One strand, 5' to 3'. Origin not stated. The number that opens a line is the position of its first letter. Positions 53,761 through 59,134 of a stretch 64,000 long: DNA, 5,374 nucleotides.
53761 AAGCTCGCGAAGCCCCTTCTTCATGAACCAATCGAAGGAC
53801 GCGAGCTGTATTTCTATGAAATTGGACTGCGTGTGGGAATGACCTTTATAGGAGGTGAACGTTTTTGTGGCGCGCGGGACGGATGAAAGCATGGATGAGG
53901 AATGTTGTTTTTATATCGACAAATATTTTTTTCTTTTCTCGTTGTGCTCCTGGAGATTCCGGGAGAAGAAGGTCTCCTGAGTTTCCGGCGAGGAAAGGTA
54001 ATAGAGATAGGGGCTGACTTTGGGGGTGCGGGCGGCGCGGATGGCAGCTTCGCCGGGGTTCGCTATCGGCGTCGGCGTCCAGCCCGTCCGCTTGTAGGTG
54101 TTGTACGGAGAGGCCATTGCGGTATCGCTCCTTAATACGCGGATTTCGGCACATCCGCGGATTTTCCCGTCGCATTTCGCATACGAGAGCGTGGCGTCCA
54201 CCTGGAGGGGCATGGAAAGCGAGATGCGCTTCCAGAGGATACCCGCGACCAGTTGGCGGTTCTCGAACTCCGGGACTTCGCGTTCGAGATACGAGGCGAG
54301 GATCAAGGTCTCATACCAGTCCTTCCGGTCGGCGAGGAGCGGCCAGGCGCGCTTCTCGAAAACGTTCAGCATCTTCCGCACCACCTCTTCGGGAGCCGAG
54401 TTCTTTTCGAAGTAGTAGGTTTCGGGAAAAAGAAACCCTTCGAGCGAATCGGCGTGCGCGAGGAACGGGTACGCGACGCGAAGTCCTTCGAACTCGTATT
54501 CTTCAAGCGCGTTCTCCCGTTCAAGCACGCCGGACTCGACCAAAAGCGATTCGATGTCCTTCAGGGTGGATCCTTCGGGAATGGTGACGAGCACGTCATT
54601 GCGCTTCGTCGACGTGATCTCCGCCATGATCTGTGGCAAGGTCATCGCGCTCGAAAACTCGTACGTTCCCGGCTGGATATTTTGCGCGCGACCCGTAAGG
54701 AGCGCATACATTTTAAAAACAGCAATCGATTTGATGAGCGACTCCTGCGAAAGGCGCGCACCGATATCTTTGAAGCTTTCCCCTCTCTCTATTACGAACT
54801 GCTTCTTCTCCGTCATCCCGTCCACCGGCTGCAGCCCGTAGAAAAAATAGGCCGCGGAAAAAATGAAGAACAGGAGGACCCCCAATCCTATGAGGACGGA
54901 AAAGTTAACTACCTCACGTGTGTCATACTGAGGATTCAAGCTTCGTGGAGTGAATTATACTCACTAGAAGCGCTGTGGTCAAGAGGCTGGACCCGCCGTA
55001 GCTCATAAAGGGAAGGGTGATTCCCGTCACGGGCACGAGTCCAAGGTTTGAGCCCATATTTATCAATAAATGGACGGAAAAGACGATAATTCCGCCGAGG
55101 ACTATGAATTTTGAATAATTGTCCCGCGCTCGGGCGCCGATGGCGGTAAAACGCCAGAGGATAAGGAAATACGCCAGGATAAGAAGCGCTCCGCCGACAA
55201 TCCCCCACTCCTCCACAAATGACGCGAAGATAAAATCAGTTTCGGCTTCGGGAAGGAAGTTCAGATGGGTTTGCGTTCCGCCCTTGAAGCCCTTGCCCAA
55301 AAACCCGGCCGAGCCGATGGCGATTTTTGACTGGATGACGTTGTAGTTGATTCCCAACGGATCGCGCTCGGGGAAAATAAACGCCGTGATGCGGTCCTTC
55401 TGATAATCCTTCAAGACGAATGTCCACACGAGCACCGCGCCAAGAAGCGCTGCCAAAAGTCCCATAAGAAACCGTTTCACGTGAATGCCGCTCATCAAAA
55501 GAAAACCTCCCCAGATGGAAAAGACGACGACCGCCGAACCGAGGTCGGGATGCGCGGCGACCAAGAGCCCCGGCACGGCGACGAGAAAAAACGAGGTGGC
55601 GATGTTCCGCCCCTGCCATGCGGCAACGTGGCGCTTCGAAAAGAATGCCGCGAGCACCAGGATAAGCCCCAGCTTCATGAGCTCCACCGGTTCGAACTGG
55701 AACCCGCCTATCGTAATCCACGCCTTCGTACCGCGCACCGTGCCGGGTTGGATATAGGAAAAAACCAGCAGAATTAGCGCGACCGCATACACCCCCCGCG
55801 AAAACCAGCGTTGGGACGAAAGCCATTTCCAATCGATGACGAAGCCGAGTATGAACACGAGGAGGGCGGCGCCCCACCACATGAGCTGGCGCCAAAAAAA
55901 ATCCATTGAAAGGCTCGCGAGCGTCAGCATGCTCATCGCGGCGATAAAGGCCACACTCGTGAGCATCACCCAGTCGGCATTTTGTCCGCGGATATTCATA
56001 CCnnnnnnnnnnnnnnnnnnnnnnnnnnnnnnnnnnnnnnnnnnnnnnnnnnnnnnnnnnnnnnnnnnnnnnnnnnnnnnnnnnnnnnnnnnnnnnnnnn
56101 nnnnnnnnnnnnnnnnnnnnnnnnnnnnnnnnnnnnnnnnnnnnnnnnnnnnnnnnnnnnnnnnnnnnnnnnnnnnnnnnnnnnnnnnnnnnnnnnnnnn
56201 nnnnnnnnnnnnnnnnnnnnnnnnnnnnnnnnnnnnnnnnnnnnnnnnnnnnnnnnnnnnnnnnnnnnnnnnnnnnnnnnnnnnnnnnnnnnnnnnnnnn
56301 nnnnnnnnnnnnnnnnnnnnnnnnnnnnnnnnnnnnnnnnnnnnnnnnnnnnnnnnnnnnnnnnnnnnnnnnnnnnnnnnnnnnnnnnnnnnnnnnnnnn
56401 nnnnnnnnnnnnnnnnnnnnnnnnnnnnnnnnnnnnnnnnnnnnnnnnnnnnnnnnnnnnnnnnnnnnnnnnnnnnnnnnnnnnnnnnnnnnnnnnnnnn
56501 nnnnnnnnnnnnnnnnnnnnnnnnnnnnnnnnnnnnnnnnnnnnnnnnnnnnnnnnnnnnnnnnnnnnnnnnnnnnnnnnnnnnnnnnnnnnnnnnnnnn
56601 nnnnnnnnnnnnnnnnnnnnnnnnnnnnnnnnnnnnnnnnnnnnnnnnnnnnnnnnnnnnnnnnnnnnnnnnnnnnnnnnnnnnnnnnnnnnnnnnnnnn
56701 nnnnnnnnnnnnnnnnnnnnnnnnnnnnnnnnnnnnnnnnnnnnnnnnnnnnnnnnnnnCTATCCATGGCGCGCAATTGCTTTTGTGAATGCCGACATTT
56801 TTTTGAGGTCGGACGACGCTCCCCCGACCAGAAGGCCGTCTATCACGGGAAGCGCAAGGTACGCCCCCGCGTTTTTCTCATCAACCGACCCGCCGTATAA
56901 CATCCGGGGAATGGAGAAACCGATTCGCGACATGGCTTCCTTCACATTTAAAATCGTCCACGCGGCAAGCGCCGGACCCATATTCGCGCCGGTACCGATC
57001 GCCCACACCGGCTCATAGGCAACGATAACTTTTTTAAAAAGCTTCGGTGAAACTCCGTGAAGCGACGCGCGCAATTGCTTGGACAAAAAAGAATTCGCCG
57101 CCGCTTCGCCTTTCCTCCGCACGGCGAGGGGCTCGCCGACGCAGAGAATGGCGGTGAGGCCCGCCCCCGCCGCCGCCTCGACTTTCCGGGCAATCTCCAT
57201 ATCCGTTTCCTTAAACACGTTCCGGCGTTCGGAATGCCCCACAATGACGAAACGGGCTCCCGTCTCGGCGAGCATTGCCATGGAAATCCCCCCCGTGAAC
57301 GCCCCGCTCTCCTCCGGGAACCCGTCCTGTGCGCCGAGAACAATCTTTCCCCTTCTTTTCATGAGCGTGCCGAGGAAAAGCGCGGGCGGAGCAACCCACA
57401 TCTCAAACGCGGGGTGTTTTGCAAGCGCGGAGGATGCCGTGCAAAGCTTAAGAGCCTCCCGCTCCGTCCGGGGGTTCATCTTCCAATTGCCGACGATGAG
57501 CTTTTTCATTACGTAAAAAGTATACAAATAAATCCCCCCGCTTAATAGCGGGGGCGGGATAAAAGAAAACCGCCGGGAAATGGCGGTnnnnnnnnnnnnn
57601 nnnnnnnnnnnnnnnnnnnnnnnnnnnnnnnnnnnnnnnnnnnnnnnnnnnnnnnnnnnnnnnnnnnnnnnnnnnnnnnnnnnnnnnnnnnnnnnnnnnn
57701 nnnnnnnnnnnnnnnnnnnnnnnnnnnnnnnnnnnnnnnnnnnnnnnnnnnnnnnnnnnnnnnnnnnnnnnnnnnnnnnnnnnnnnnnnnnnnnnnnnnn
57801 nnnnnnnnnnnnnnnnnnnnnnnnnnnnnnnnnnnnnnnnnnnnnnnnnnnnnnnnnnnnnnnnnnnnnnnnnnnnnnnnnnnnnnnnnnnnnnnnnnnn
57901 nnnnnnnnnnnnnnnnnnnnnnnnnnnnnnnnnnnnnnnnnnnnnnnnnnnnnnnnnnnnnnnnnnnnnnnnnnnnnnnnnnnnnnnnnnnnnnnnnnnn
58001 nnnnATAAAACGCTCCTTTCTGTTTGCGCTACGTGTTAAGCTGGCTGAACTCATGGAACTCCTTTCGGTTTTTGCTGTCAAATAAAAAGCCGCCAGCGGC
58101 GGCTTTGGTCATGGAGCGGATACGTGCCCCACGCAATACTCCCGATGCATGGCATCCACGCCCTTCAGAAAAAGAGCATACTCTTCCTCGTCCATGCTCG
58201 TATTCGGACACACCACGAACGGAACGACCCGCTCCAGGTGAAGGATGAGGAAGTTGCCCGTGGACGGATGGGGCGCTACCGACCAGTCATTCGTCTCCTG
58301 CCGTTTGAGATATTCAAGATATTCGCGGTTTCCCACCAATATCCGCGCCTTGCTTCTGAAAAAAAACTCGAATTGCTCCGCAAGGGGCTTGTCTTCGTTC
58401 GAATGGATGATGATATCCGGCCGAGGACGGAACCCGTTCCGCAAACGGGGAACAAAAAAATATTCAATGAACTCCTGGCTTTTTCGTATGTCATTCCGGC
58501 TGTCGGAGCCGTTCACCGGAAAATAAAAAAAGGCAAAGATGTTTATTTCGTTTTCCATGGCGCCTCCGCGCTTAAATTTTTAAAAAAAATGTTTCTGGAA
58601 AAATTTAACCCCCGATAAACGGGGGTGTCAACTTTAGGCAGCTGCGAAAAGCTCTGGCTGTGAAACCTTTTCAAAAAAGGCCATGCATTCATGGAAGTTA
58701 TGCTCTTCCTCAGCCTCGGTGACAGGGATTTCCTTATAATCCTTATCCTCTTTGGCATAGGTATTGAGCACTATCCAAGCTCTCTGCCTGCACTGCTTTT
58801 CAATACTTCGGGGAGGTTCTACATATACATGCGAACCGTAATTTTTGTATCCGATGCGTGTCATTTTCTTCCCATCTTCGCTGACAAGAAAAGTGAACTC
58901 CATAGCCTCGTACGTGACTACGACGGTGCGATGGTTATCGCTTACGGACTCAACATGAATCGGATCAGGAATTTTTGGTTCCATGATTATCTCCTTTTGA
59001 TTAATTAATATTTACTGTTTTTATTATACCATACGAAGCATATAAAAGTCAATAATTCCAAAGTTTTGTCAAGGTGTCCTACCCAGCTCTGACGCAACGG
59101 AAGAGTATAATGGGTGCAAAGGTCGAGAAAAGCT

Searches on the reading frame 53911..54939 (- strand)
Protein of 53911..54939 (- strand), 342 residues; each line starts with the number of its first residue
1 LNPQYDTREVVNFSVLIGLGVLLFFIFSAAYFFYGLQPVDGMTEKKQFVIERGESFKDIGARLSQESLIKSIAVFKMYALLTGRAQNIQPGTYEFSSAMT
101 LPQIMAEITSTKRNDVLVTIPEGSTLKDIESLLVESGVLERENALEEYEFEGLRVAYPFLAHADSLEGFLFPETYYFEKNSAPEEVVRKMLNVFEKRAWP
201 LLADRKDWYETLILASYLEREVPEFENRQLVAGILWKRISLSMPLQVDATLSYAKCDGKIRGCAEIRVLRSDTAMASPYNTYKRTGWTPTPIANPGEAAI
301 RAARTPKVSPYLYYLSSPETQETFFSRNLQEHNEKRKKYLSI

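Call 42: search_protein_families(library=pfam, proteins=[window:53911-54939:-], max_evalue=0.01)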
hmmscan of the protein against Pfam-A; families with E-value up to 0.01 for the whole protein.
window:53911-54939:- (342 aa): 1 family
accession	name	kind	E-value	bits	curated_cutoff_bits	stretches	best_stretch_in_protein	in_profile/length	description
PF02618.21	YceG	-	7.4e-71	239.3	32.4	1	48-338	1-275/275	YceG-like family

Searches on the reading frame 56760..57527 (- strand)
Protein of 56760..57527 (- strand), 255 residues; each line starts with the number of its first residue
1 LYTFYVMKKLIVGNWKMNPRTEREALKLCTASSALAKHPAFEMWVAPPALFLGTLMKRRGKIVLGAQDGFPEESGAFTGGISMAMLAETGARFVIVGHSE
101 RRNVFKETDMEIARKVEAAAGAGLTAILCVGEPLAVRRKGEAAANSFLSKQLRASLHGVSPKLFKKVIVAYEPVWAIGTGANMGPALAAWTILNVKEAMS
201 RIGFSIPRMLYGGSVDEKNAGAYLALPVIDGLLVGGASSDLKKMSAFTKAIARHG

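Call 15: search_protein_families(library=pfam, proteins=[window:56760-57527:-], max_evalue=0.01)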
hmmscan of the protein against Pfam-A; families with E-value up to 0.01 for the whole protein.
window:56760-57527:- (255 aa): 1 family
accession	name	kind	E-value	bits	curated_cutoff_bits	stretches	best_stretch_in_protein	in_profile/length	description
PF00121.24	TIM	-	1.9e-67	227.8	20.1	1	9-249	1-243/245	Triosephosphate isomerase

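Call 63: find_encoding_contigs(protein=window:56760-57527:-, flank=6000, max_places=8)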
Protein window:56760-57527:- (255 aa): no gene with exactly this product is on record in the collection.

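Call 64: find_encoding_contigs(protein=window:56760-57509:-, flank=6000, max_places=8)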
Protein window:56760-57509:- (249 aa): 3 contigs read that carry it; 2 places shown.
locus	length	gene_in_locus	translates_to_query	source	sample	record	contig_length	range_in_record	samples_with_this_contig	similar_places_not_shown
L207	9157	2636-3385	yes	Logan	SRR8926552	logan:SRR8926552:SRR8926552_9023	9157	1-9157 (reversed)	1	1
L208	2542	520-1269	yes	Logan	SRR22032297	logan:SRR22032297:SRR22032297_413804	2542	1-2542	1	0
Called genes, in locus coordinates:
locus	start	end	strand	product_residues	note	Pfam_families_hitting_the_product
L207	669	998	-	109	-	-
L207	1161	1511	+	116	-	-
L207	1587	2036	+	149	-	-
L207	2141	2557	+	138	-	-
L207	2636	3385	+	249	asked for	PF00121:TIM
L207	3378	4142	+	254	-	-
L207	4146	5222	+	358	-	PF01098:FTSW_RODA_SPOVE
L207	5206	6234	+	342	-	PF02618:YceG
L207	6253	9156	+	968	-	?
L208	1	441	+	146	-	?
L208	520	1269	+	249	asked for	PF00121:TIM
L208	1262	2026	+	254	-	-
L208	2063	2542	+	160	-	?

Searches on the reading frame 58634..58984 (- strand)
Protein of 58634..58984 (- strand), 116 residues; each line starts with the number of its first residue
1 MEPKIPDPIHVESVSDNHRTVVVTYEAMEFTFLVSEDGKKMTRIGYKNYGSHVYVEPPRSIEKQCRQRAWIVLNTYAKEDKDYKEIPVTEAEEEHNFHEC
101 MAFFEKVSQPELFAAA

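Call 15: search_protein_families(library=pfam, proteins=[window:58634-58984:-], max_evalue=0.01)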
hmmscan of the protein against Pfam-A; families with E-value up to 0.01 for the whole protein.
window:58634-58984:- (116 aa): 0 families

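Call 43: search_protein_families(library=phrogs, proteins=[window:58634-58984:-], max_evalue=0.01)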
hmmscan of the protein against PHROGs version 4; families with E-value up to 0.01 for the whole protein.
window:58634-58984:- (116 aa): 0 families

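Call 65: find_encoding_contigs(protein=window:58634-58984:-, flank=6000, max_places=8)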
Protein window:58634-58984:- (116 aa): 7 contigs read that carry it; 5 places shown.
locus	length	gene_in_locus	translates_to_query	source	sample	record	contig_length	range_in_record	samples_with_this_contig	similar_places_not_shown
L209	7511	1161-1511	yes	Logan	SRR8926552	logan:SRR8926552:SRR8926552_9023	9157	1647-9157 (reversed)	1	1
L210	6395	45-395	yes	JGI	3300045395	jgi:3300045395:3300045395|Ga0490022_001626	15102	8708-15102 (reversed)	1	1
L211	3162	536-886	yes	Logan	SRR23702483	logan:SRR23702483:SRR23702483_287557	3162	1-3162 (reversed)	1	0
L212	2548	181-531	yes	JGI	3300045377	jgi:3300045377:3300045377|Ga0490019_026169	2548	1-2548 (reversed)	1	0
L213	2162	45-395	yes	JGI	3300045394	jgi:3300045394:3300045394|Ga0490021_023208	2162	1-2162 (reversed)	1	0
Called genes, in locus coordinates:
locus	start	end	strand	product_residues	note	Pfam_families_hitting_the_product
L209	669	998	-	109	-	-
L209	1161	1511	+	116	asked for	-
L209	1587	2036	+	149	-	-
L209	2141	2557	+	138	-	-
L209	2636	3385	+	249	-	PF00121:TIM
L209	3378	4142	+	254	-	-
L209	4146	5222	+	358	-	PF01098:FTSW_RODA_SPOVE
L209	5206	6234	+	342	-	PF02618:YceG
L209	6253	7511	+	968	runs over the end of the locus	?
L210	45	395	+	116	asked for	-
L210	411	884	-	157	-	-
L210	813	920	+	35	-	-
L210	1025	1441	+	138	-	-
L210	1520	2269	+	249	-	PF00121:TIM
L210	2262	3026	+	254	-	-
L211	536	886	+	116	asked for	-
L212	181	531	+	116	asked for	-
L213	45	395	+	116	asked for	-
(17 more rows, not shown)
